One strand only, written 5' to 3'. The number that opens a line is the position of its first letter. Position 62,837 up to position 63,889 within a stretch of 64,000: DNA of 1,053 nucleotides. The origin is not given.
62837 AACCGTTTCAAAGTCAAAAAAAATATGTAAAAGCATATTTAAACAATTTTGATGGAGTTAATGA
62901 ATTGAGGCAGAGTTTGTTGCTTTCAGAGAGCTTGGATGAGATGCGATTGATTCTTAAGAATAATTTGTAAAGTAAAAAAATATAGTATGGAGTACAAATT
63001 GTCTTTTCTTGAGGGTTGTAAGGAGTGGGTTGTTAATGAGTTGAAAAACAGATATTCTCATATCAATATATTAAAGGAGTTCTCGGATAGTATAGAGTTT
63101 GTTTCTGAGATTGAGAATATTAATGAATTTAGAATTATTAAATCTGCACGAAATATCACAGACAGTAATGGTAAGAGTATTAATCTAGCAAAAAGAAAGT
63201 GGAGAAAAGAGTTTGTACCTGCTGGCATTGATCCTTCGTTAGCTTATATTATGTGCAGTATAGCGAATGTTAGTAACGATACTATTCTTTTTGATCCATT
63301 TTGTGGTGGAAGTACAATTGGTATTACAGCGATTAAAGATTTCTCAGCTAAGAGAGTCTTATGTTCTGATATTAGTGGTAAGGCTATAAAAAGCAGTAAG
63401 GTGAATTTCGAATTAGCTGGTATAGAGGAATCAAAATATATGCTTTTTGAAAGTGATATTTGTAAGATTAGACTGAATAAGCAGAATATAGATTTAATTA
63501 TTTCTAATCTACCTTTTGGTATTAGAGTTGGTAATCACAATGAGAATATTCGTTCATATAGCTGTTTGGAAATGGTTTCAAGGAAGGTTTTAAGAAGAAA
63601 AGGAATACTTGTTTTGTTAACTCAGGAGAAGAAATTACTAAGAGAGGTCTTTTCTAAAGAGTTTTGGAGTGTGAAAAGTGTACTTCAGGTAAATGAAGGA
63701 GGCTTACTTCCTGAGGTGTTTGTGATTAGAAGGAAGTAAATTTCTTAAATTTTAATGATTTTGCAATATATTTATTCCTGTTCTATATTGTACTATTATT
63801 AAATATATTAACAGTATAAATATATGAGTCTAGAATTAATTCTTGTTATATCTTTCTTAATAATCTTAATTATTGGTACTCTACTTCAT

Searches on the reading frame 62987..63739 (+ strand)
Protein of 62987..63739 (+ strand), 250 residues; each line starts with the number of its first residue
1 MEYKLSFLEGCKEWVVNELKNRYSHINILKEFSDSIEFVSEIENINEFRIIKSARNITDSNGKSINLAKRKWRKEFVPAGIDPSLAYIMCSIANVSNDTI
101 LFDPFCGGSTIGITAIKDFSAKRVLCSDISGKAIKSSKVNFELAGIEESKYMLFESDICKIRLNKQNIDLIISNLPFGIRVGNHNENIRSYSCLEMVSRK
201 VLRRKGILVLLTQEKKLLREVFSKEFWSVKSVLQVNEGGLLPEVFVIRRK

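Call 45: search_protein_families(library=pfam, proteins=[window:62987-63739:+], max_evalue=1)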
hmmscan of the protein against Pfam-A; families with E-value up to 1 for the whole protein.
window:62987-63739:+ (250 aa): 12 families
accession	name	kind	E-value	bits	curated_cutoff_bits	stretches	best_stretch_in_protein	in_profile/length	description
PF01170.24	UPF0020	-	7.6e-28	98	22.3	1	70-241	1-195/197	RMKL-like, methyltransferase domain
PF05175.20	MTS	-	8.1e-11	42.3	23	1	101-234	35-162/170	Methyltransferase small domain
PF13847.12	Methyltransf_31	-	1.9e-06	28.1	27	1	98-218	4-119/145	Methyltransferase domain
PF11599.14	AviRa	-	4.7e-06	26.7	25.7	2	147-220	143-218/232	RRNA methyltransferase AviRa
PF06325.19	PrmA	-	3.5e-05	23.9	22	1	97-175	161-234/296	Ribosomal protein L11 methyltransferase (PrmA)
PF02384.22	N6_Mtase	-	0.0012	18.6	20.4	1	85-183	34-141/311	N-6 DNA Methylase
PF03602.21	Cons_hypoth95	-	0.0041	17.2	24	1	96-215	40-155/182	Conserved hypothetical protein 95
PF13649.12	Methyltransf_25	-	0.0094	17.1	27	1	106-177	6-74/97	Methyltransferase domain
PF09445.16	Methyltransf_15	-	0.01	15.9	22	1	100-178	3-82/165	RNA cap guanine-N2 methyltransferase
PF02086.21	MethyltransfD12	-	0.048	13.8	22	1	95-138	18-59/253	D12 class N6 adenine-specific DNA methyltransferase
PF08241.18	Methyltransf_11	-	0.063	14.4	21.2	1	114-175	12-68/95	Methyltransferase domain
PF16109.11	DUF4827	-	0.065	13.7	29.4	1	19-91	79-149/183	Domain of unknown function (DUF4827)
